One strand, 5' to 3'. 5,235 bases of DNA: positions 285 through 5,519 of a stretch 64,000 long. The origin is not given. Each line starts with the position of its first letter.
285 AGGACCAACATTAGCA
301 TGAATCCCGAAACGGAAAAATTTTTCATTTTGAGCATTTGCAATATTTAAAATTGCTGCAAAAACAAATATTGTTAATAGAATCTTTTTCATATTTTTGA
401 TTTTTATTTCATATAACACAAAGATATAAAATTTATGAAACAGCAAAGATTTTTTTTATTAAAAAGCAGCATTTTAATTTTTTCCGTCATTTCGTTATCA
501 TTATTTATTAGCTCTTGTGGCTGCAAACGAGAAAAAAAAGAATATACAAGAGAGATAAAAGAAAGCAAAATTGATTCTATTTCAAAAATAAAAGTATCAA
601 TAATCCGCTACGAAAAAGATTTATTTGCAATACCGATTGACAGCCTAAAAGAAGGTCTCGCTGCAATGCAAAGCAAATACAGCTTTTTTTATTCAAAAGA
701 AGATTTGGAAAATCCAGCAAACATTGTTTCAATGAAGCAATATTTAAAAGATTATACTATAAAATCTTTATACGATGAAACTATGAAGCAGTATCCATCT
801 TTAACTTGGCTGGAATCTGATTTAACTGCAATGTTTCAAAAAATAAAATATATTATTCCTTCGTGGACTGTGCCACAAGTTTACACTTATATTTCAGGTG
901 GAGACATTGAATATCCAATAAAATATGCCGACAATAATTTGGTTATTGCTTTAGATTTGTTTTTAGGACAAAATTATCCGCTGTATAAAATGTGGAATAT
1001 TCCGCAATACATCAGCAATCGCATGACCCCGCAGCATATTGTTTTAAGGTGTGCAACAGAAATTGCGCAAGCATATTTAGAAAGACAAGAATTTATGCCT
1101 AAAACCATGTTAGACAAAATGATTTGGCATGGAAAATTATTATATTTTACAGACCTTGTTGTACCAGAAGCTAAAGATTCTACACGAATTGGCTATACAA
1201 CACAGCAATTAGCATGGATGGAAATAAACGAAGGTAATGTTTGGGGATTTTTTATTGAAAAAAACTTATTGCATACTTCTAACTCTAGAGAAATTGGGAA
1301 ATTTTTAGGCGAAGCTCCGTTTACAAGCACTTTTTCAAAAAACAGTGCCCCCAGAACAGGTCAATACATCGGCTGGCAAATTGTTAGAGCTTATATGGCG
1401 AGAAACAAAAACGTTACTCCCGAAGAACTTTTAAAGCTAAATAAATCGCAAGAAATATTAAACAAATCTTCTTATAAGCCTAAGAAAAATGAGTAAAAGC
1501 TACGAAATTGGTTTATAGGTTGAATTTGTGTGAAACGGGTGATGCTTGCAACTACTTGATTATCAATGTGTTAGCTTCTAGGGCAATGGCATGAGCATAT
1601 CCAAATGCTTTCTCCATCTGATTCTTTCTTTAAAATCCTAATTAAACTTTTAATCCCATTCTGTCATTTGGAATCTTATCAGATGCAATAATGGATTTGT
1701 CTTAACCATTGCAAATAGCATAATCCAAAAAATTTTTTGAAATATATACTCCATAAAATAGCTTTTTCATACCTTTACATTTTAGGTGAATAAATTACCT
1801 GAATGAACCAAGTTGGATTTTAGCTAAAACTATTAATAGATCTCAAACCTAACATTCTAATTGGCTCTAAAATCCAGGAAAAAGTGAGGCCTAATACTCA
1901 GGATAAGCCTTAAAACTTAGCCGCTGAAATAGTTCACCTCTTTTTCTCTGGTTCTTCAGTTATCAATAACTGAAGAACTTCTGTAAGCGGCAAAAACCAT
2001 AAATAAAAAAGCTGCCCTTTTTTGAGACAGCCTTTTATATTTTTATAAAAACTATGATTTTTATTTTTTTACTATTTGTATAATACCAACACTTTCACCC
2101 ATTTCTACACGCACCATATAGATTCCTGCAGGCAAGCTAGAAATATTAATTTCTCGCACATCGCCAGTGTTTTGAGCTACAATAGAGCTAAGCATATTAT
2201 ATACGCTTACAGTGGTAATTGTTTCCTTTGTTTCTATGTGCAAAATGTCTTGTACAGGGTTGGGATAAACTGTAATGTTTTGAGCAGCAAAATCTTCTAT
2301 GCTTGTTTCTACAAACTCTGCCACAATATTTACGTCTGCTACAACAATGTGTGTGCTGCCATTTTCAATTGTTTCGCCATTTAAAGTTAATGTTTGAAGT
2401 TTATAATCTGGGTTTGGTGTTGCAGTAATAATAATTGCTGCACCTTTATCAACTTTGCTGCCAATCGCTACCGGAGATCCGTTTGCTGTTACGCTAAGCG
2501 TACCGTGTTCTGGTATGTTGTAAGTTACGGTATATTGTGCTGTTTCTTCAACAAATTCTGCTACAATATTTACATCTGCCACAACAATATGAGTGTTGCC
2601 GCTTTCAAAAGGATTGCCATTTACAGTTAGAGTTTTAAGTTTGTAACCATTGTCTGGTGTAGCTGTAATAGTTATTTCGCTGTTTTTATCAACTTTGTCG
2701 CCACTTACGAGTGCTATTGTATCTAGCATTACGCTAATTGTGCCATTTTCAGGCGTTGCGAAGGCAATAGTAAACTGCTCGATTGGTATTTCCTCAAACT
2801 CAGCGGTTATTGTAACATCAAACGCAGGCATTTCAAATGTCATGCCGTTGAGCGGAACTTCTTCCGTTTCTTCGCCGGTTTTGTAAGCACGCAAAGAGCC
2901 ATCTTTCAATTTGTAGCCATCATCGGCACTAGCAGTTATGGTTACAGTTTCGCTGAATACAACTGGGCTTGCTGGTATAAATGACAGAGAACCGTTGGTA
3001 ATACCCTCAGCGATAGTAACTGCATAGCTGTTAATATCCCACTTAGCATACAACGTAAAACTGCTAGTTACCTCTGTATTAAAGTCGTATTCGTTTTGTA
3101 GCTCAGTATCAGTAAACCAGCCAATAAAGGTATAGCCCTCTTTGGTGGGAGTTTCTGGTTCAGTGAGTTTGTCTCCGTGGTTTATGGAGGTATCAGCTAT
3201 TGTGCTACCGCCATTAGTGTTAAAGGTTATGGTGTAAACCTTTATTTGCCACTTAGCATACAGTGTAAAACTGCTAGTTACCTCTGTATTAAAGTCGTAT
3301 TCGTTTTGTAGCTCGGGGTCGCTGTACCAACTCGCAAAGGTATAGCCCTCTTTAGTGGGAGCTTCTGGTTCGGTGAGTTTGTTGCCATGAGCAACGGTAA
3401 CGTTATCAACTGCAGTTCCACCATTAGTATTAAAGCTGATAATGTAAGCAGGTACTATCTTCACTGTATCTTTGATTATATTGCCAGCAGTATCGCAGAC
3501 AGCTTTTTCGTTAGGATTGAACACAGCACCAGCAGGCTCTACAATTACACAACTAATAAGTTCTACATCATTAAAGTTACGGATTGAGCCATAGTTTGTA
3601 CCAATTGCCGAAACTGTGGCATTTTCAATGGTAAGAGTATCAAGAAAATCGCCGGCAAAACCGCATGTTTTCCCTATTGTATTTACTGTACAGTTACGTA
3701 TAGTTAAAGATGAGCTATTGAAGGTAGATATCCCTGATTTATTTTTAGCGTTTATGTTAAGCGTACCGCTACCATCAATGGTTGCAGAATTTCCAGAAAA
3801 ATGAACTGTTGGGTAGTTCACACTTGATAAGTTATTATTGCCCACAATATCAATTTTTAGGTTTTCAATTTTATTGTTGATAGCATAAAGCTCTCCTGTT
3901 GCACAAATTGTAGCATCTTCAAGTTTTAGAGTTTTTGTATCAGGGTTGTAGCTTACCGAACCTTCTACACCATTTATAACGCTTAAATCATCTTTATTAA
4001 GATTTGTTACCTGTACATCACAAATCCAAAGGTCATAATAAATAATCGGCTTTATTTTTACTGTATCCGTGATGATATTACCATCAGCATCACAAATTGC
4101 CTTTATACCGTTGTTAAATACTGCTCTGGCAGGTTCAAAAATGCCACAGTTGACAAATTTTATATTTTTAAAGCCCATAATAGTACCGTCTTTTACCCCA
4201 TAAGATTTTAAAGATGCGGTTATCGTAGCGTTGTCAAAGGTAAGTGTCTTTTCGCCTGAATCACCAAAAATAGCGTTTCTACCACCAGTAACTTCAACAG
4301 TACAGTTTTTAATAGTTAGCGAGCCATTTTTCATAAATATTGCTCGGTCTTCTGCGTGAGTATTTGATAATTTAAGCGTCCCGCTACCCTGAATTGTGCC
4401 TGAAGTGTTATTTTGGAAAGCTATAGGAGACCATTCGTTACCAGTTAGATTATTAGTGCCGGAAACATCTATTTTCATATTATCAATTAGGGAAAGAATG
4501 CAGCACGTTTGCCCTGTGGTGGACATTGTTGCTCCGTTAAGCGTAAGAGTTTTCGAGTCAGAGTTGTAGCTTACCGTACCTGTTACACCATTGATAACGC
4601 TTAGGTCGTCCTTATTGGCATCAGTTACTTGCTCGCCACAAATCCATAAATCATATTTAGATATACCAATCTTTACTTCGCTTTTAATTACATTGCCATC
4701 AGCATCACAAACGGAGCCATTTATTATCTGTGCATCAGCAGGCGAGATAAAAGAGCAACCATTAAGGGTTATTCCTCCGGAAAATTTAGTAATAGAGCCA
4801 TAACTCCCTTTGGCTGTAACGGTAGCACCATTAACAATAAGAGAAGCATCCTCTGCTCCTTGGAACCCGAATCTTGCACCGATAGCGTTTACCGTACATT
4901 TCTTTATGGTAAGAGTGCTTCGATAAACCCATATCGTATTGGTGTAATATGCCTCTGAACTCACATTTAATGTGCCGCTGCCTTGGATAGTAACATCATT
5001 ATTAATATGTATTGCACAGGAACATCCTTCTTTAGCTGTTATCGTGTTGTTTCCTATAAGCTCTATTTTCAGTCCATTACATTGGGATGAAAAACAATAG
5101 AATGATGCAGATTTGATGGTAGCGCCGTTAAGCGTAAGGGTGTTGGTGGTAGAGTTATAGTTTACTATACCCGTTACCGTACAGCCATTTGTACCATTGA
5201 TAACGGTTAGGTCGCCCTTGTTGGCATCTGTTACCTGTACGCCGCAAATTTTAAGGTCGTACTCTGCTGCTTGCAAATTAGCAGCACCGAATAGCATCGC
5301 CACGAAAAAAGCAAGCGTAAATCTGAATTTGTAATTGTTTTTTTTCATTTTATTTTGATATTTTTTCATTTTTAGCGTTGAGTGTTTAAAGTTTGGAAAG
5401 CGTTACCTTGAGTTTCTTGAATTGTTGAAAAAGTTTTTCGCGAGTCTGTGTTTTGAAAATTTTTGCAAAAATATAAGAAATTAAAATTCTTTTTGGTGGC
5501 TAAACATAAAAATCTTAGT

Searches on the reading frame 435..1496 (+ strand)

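Call 33: search_protein_families(library=pfam, proteins=[window:435-1496:+])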
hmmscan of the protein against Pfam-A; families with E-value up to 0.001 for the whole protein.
window:435-1496:+ (353 aa): 1 family
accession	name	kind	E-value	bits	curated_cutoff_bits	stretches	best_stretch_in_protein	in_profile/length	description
PF25594.1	GldB_lipo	-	1.2e-94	317.8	27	1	45-349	4-309/309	Gliding motility protein GldB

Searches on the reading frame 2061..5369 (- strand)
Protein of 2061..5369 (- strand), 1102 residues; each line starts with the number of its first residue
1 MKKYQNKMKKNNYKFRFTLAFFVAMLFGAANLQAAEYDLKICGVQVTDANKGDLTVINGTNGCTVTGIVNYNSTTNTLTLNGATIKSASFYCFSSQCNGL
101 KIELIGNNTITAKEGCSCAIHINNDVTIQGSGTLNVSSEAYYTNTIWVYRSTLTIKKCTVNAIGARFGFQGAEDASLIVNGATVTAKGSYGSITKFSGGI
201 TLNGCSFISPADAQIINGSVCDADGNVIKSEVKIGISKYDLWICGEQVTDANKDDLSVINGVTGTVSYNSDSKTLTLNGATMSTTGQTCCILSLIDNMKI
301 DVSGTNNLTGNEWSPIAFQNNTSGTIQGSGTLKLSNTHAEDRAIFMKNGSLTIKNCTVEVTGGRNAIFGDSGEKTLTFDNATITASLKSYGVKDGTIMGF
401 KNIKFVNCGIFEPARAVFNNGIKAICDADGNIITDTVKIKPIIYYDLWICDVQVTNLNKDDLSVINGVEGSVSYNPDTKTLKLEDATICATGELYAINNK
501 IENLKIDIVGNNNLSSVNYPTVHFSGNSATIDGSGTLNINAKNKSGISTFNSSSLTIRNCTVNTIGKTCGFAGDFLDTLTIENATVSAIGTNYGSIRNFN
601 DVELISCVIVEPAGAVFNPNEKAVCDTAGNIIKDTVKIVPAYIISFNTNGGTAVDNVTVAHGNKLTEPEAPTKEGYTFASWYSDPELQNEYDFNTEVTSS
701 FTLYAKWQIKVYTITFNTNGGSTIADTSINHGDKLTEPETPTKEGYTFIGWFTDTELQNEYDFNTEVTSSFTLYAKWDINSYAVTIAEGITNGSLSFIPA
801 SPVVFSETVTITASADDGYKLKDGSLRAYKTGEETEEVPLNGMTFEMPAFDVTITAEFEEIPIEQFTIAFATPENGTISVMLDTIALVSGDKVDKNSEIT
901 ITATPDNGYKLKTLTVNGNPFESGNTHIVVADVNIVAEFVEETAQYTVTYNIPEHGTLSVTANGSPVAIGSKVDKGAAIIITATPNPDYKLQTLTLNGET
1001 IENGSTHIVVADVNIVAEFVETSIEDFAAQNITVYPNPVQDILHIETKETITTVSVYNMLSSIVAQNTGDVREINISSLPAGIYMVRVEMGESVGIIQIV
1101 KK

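Call 33: search_protein_families(library=pfam, proteins=[window:2061-5369:-])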
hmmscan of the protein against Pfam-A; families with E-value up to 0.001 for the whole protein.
window:2061-5369:- (1102 aa): 4 families
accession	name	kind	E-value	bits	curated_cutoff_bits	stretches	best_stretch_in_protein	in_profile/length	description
PF09479.16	Flg_new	-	1e-41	141.3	27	2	712-776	1-65/65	Listeria-Bacteroides repeat domain (List_Bact_rpt)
PF18998.6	Flg_new_2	-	9.4e-24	83.6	23.6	3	788-861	6-72/73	Divergent InlB B-repeat domain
PF18962.6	Por_Secre_tail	-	1.2e-11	45.2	27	1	1034-1092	1-66/75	Secretion system C-terminal sorting domain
PF14262.12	Cthe_2159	-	1.7e-05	24.7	25.8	1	521-589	85-149/262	Carbohydrate-binding domain-containing protein Cthe_2159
